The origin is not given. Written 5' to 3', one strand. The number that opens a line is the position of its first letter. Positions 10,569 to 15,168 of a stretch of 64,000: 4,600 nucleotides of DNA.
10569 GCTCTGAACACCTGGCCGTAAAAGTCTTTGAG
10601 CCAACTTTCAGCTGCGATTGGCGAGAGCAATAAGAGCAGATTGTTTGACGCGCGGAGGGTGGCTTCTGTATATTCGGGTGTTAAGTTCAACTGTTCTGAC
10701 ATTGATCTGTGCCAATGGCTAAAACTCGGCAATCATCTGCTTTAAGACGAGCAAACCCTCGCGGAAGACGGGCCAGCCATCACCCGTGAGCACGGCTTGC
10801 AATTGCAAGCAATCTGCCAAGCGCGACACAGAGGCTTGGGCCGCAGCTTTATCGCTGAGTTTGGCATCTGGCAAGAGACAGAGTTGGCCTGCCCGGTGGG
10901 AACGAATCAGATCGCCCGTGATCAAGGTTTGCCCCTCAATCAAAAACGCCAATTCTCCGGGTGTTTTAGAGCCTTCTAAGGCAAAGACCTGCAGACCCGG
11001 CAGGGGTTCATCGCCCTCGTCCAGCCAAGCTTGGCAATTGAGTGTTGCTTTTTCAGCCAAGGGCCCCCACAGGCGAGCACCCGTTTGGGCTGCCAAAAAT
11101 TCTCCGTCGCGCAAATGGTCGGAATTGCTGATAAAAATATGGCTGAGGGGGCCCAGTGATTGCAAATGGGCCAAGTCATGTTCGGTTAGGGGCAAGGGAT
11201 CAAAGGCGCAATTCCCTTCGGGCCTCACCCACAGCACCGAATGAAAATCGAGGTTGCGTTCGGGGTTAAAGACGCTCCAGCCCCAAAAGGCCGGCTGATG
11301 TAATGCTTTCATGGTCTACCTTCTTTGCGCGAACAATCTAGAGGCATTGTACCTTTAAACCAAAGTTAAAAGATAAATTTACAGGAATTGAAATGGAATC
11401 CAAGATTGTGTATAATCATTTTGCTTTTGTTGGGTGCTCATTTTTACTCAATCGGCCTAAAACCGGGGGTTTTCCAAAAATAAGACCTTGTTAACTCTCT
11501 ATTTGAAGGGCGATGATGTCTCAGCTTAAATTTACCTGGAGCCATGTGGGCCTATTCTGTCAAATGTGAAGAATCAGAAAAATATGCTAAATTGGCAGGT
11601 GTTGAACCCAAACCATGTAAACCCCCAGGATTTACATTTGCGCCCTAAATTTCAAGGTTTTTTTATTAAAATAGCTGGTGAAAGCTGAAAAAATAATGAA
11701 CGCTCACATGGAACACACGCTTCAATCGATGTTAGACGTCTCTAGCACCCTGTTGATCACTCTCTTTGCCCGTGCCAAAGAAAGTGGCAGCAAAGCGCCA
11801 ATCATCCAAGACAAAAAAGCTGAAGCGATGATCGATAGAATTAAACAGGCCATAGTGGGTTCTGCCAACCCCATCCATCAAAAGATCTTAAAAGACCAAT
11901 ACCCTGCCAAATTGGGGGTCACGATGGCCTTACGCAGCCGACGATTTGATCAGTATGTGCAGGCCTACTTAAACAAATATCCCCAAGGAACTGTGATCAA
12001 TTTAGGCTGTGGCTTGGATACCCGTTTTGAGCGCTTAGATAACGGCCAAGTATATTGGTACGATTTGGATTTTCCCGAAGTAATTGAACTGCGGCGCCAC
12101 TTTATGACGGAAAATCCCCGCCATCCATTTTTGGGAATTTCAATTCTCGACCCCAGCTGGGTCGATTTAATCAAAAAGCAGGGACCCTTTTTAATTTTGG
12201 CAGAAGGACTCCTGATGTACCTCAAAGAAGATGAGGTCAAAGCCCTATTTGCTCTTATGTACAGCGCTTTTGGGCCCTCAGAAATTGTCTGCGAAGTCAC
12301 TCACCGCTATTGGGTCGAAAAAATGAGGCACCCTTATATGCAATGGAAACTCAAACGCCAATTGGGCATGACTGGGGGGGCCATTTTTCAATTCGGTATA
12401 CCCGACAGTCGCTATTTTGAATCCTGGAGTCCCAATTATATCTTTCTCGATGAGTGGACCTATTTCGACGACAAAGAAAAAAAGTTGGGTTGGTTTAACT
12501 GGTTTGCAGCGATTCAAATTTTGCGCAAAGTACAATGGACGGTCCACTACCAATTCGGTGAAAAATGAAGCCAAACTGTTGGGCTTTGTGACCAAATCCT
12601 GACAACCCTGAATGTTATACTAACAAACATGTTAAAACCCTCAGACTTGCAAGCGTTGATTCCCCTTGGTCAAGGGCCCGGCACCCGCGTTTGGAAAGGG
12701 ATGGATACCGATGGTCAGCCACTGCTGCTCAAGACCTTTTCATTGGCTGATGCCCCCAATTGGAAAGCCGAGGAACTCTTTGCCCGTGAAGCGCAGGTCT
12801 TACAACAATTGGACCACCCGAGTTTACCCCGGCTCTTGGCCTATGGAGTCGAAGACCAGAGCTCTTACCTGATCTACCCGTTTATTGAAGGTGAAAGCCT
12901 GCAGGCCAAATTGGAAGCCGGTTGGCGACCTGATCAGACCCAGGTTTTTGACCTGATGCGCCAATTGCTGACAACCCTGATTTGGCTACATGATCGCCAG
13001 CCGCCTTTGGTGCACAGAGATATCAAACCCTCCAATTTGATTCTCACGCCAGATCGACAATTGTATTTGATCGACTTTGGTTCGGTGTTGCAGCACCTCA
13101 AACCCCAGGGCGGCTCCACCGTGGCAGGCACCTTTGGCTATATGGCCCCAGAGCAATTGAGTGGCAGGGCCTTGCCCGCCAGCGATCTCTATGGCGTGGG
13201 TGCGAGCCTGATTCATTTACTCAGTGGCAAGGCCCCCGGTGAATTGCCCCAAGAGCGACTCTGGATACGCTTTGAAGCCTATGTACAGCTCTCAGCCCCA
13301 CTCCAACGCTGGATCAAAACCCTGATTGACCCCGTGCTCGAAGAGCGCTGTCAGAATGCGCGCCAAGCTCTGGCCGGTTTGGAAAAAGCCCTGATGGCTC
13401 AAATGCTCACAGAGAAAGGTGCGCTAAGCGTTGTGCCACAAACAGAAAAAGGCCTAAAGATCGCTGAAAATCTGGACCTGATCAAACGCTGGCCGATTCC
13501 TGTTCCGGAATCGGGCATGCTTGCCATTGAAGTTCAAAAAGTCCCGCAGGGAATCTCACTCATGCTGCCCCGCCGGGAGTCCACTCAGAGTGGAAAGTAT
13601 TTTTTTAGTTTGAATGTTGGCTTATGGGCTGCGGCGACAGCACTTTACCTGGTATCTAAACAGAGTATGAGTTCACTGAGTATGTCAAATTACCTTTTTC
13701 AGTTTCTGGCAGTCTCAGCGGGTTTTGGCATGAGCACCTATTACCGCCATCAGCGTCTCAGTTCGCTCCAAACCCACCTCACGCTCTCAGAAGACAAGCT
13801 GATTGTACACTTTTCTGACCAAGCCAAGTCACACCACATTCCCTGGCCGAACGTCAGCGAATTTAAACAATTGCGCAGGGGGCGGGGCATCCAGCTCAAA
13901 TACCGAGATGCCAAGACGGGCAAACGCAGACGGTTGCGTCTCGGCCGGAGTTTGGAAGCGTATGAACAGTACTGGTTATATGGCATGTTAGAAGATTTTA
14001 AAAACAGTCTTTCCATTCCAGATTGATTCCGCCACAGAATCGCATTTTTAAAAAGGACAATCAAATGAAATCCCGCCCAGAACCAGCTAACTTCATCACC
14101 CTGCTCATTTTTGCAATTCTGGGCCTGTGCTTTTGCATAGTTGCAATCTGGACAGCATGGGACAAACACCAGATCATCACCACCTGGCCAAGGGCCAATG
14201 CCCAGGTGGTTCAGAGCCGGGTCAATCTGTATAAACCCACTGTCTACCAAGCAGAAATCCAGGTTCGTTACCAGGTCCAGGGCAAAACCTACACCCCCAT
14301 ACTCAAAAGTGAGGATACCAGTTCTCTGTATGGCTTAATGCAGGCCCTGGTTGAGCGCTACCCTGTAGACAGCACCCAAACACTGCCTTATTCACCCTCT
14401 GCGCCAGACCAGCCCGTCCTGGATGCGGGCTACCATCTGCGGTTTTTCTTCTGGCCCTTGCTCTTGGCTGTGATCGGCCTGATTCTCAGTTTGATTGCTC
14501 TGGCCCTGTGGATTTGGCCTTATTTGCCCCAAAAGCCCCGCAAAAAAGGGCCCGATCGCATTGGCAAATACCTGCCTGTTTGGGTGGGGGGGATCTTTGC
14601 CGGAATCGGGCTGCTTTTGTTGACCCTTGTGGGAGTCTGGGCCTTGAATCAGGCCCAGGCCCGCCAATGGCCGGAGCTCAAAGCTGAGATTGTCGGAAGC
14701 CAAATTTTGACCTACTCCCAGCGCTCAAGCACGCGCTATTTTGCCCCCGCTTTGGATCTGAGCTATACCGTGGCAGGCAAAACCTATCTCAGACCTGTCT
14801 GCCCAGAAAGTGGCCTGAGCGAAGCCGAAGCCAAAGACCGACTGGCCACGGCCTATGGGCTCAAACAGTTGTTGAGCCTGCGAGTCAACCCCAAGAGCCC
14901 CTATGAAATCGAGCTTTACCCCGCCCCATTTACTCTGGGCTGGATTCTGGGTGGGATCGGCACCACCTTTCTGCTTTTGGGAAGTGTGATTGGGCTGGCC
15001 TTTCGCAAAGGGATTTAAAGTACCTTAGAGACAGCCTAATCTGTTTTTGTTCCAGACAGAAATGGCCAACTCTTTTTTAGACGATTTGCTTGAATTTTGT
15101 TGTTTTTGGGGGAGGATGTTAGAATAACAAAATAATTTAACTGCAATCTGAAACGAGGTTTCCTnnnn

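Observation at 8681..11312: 683-aa protein made of three tandem AlkB-like 2OG/Fe(II)-oxygenase-fold repeats, flanked by an MBL-fold hydrolase and a UvrD-type helicase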

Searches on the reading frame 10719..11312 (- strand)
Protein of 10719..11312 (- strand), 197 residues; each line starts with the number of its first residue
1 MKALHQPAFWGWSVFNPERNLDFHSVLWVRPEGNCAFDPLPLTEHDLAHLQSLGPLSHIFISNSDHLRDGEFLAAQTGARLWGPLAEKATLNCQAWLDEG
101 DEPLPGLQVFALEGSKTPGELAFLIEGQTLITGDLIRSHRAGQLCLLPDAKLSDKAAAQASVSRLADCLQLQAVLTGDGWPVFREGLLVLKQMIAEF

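Call 3: search_protein_families(library=pfam, proteins=[window:10719-11312:-], max_evalue=1)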
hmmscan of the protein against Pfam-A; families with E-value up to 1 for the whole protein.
window:10719-11312:- (197 aa): 1 family
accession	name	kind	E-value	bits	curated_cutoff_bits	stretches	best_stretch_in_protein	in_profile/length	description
PF14597.12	Lactamase_B_5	-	2.8e-75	252.6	28.4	1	1-195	1-197/199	Metallo-beta-lactamase superfamily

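Call 4: search_protein_families(library=ncbifam, proteins=[window:10719-11312:-], max_evalue=1)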
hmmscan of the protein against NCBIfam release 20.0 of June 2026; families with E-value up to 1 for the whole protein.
window:10719-11312:- (197 aa): 0 families

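Call 15: search_protein_families(library=padloc, proteins=[window:10719-11312:-], max_evalue=0.01)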
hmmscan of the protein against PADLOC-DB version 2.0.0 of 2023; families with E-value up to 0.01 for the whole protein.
window:10719-11312:- (197 aa): 0 families

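Call 82: search_solved_structures(query=window:10719-11312:-, max_evalue=0.01)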
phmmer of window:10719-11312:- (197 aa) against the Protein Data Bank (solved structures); distinct sequences matched with E-value up to 0.01: 1.
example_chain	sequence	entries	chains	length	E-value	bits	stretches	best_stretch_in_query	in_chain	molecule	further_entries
2p97_A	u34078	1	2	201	1.3e-65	223.8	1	1-195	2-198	Hypothetical protein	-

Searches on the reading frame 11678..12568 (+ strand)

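Call 3: search_protein_families(library=pfam, proteins=[window:11678-12568:+], max_evalue=1)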
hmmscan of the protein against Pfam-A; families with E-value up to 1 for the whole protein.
window:11678-12568:+ (296 aa): 1 family
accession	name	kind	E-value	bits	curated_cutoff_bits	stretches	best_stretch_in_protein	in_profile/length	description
PF04072.20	LCM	-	4.2e-19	69.6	22.3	1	27-192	3-184/187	Leucine carboxyl methyltransferase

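Call 15: search_protein_families(library=padloc, proteins=[window:11678-12568:+], max_evalue=0.01)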
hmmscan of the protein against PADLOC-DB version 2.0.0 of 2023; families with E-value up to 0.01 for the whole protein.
window:11678-12568:+ (296 aa): 0 families

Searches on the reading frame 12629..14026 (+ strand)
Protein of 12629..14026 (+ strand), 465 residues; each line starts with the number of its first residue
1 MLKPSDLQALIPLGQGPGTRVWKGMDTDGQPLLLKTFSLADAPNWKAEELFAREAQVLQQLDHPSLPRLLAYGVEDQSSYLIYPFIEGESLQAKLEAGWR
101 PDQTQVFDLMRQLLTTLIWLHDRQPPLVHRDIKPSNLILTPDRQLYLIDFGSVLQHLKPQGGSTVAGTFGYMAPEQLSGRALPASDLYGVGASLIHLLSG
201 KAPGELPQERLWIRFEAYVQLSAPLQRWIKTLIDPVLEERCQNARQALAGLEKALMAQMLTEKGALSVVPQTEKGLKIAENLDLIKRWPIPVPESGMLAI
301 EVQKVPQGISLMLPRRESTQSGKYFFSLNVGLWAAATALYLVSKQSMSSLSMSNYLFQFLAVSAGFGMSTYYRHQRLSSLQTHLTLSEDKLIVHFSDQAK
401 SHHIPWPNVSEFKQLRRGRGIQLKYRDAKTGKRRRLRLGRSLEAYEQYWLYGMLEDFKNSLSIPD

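Call 65: search_protein_families(library=pfam, proteins=[window:12629-14026:+], max_evalue=0.001)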
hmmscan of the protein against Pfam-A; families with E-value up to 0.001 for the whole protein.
window:12629-14026:+ (465 aa): 3 families
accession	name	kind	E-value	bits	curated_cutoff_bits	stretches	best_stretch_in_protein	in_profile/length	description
PF00069.31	Pkinase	-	1.1e-31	110.6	31.7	1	12-205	6-198/263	Protein kinase domain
PF07714.23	PK_Tyr_Ser-Thr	-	1.6e-15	57.5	23.1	1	12-209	6-211/258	Protein tyrosine and serine/threonine kinase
PF01636.29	APH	-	1.6e-08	35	23.2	1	105-151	142-195/239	Phosphotransferase enzyme family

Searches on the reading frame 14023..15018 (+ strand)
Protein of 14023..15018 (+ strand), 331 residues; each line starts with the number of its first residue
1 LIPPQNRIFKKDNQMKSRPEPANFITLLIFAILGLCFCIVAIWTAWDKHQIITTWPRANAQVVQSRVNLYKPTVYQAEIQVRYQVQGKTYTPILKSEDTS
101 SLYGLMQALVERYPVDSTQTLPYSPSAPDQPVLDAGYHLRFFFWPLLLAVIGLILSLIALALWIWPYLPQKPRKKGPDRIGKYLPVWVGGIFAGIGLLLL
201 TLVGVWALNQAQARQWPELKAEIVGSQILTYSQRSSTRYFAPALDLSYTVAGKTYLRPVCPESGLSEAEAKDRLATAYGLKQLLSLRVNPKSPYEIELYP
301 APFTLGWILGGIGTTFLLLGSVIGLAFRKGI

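Call 65: search_protein_families(library=pfam, proteins=[window:14023-15018:+], max_evalue=0.001)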
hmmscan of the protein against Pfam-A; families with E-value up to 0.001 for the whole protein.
window:14023-15018:+ (331 aa): 1 family
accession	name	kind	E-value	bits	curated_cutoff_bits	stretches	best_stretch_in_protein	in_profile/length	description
PF12158.14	DUF3592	-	1.1e-12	48.8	25.3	1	59-137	2-83/84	Domain of unknown function (DUF3592)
